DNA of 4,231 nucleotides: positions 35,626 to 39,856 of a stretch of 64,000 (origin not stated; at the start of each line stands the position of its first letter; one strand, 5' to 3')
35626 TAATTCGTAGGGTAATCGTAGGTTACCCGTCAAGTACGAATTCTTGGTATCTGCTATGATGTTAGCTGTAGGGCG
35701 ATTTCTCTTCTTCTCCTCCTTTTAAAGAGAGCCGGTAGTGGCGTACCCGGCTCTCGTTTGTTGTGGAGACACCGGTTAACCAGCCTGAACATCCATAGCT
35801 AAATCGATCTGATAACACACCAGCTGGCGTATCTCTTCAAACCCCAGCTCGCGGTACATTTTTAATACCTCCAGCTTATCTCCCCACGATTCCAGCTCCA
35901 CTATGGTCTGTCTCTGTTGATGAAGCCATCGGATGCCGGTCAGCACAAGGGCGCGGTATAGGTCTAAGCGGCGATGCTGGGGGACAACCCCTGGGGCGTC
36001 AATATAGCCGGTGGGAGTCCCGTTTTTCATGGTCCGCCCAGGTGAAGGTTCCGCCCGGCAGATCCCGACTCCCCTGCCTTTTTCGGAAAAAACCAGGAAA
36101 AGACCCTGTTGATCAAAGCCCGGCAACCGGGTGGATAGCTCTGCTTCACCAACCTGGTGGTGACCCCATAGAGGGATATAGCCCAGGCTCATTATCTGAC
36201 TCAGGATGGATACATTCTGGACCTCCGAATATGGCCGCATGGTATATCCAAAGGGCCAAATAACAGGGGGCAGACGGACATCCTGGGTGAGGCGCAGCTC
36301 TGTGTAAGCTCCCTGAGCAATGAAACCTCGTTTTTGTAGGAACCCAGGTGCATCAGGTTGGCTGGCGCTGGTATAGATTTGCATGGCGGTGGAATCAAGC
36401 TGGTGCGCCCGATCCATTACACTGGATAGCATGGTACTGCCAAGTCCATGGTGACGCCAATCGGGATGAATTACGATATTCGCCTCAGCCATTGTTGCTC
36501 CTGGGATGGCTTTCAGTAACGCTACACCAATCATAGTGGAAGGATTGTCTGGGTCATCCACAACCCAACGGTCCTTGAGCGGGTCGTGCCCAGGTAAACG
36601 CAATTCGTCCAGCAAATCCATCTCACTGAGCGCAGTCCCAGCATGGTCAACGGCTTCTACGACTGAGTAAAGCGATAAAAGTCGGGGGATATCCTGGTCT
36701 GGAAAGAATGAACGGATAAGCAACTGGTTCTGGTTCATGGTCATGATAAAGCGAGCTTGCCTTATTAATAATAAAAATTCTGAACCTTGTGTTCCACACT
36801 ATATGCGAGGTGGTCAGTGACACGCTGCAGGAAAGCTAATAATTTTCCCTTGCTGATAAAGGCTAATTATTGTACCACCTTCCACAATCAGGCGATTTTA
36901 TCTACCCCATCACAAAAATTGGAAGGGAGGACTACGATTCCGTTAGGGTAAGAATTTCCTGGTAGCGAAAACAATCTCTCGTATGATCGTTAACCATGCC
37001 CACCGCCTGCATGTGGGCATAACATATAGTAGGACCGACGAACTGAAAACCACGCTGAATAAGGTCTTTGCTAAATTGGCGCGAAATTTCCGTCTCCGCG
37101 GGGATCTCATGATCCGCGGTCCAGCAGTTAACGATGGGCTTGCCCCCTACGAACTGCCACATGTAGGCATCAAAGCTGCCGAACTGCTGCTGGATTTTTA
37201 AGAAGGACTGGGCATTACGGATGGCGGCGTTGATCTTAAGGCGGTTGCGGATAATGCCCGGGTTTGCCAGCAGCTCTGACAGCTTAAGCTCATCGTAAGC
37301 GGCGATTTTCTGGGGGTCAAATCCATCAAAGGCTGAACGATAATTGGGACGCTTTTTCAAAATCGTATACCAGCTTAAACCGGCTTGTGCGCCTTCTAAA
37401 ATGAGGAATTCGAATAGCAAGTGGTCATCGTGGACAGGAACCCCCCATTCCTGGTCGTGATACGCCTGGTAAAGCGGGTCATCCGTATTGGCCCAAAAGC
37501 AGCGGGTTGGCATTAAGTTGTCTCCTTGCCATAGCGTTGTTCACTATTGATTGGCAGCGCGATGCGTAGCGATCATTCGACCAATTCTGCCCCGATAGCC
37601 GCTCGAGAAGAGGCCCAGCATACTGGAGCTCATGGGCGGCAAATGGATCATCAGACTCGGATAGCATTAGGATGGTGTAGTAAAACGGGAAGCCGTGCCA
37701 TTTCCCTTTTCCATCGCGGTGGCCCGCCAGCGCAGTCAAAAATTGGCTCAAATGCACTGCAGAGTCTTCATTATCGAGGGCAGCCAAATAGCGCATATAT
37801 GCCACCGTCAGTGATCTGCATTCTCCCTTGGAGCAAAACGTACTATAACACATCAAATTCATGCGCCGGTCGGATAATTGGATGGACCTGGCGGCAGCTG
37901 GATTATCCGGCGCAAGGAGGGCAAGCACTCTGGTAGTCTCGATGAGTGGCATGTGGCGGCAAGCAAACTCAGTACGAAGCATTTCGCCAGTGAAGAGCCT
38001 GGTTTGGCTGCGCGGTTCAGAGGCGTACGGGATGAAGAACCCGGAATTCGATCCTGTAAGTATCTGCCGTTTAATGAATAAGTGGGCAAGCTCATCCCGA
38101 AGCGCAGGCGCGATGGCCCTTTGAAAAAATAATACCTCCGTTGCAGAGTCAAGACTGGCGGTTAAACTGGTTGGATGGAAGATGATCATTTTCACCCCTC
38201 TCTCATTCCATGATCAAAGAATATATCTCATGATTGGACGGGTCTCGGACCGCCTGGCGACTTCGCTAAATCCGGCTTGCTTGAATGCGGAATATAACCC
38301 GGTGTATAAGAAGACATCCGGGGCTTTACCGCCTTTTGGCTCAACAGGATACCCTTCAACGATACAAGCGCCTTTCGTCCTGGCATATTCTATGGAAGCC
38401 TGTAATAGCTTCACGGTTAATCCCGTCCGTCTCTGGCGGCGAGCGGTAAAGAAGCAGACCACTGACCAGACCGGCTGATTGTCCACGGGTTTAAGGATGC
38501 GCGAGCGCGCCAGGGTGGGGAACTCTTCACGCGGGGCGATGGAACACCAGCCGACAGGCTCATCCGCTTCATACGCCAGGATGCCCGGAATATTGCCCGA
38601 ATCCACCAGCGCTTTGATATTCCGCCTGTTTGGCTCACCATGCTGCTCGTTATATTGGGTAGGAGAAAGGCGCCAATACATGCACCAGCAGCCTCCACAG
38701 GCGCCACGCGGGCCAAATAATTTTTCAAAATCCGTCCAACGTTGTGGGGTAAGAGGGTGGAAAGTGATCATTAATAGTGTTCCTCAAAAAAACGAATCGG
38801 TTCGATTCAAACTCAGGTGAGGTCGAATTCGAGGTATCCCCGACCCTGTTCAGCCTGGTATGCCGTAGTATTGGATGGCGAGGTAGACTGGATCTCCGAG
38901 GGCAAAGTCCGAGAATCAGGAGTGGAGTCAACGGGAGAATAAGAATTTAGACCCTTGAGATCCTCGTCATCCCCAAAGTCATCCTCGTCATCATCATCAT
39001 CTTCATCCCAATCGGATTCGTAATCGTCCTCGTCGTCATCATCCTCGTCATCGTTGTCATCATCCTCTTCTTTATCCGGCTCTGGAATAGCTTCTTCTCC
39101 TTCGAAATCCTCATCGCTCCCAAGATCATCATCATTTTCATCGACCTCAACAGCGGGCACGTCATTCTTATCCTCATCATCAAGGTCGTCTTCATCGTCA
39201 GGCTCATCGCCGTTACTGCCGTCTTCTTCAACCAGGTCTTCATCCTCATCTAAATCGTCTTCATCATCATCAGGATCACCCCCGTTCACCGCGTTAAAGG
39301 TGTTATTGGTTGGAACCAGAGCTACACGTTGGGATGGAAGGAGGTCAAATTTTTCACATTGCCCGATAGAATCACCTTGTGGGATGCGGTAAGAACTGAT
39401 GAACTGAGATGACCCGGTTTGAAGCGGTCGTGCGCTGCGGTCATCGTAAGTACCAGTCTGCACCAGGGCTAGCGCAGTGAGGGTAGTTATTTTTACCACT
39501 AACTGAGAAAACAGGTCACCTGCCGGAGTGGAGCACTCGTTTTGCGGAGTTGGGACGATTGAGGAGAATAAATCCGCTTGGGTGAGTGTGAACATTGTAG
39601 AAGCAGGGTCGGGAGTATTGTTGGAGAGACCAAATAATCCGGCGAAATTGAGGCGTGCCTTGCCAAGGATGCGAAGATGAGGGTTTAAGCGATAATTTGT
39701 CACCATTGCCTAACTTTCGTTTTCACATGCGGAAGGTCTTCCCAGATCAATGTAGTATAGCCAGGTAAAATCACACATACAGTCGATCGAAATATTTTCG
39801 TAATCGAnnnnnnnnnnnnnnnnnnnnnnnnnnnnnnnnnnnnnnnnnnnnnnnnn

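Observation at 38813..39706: Hyper-acidic 297-aa protein immediately downstream of the SOS-box ATL gene: candidate DNA mimic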

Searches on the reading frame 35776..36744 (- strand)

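Call 4: search_protein_families(library=pfam, proteins=[window:35776-36744:-], max_evalue=0.1)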
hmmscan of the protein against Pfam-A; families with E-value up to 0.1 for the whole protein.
window:35776-36744:- (322 aa): 6 families
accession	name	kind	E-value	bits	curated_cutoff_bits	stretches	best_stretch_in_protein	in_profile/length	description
PF00583.31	Acetyltransf_1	-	3.5e-16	60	20.7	2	57-141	33-116/116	Acetyltransferase (GNAT) family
PF13508.13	Acetyltransf_7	-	1.2e-11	45.3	27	2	60-142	6-83/84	Acetyltransferase (GNAT) domain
PF13673.13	Acetyltransf_10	-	6.3e-07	29.9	23.6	1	89-146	56-112/128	Acetyltransferase (GNAT) domain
PF13302.13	Acetyltransf_3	-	1.9e-06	29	25.4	1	8-141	2-137/138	Acetyltransferase (GNAT) domain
PF08445.16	FR47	-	0.00058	20.2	22.1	0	90-144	27-80/86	FR47-like protein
PF13527.13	Acetyltransf_9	-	0.011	16.2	25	1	213-304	40-126/127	Acetyltransferase (GNAT) domain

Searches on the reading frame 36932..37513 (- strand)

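Call 4: search_protein_families(library=pfam, proteins=[window:36932-37513:-], max_evalue=0.1)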
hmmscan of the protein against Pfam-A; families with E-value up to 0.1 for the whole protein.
window:36932-37513:- (193 aa): 1 family
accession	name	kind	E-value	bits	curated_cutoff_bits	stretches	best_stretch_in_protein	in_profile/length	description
PF03352.18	Adenine_glyco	-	3.5e-83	278.2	25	1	7-183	1-176/177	Methyladenine glycosylase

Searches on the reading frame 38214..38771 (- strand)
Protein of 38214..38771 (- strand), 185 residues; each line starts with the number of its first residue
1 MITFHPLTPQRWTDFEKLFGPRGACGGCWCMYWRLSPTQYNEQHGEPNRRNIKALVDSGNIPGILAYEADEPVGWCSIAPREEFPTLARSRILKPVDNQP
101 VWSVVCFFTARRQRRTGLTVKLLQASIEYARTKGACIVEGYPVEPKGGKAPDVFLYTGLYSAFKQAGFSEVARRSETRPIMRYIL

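Call 4: search_protein_families(library=pfam, proteins=[window:38214-38771:-], max_evalue=0.1)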
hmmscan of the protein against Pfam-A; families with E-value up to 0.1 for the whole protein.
window:38214-38771:- (185 aa): 2 families
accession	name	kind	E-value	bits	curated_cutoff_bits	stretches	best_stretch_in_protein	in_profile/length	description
PF00583.31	Acetyltransf_1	-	8.1e-07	29.8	20.7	1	39-135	11-93/116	Acetyltransferase (GNAT) family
PF13527.13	Acetyltransf_9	-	0.072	13.5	25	0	108-145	79-116/127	Acetyltransferase (GNAT) domain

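Call 6: search_protein_families(library=ncbifam, proteins=[window:38214-38771:-], max_evalue=0.1)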
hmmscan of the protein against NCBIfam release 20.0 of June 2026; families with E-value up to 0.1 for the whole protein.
window:38214-38771:- (185 aa): 1 family
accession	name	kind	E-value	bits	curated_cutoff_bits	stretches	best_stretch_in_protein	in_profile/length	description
NF043067.1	AAC_6p_group_E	equivalog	0.081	12.8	140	0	39-135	16-104/140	aminoglycoside 6'-N-acetyltransferase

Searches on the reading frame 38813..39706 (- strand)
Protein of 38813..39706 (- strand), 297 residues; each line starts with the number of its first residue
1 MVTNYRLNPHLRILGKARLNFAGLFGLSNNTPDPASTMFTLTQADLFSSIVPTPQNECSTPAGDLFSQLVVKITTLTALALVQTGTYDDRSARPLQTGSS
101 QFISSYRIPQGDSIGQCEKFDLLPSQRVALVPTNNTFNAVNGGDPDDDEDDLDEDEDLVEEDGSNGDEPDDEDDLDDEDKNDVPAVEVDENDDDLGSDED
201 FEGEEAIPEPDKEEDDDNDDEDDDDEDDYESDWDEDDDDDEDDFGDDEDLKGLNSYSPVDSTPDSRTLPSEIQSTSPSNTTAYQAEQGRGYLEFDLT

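Call 4: search_protein_families(library=pfam, proteins=[window:38813-39706:-], max_evalue=0.1)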
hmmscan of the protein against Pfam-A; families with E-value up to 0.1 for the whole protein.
window:38813-39706:- (297 aa): 0 families

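Call 6: search_protein_families(library=ncbifam, proteins=[window:38813-39706:-], max_evalue=0.1)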
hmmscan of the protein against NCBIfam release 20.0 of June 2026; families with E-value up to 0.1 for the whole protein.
window:38813-39706:- (297 aa): 0 families

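Call 7: find_encoding_contigs(protein=window:38813-39706:-, flank=10000)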
Protein window:38813-39706:- (297 aa): no gene with exactly this product is on record in the collection.

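Call 46: predict_structure(alignment_id=A4)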
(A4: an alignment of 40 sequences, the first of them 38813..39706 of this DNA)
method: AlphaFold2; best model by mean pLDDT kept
length: 297 residues; sequences in the alignment: 40
mean_pLDDT: 58.0   pTM: 0.28
mean pLDDT of the five models: 58.0, 53.5, 53.0, 52.8, 51.7
residues with pLDDT >= 90: 0; 70-90: 56; 50-70: 153; < 50: 88
segments of 3 or more residues with pLDDT < 50: 4-21, 128-144, 187-189, 252-257, 259-262, 264-267, 270-276, 278-280, 282-296
pLDDT, mean of each block of 10 residues (from residue 1): 46 45 55 65 67 80 70 69 65 86 79 78 54 43 51 55 54 54 50 54 59 57 56 57 56 45 48 46 46 46
secondary structure, 60 per line:
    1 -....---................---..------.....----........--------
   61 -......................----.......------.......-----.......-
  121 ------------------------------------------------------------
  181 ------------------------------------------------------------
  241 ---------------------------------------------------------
elements in order: E2-5 H9-24 E36-40 E45-52 H62-83 E88-94 E101-107 E113-119

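Call 52: search_protein_families(library=padloc, proteins=[window:38813-39706:-], max_evalue=1)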
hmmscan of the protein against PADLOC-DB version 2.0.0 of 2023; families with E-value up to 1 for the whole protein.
window:38813-39706:- (297 aa): 0 families

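Call 53: search_protein_families(library=phrogs, proteins=[window:38813-39706:-], max_evalue=1)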
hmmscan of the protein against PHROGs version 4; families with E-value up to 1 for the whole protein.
window:38813-39706:- (297 aa): 0 families

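Call 72: find_related_loci(query=window:38813-39706:-, collection=metagenome_contigs, flank=2500)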
Query window:38813-39706:- (297 aa) in metagenome_contigs; peptide patterns used: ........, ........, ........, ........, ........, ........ (x = any residue, [..] = any of these).
600 stretches matched a pattern, but none encodes a relative of the query by tblastn (E <= 1e-3).
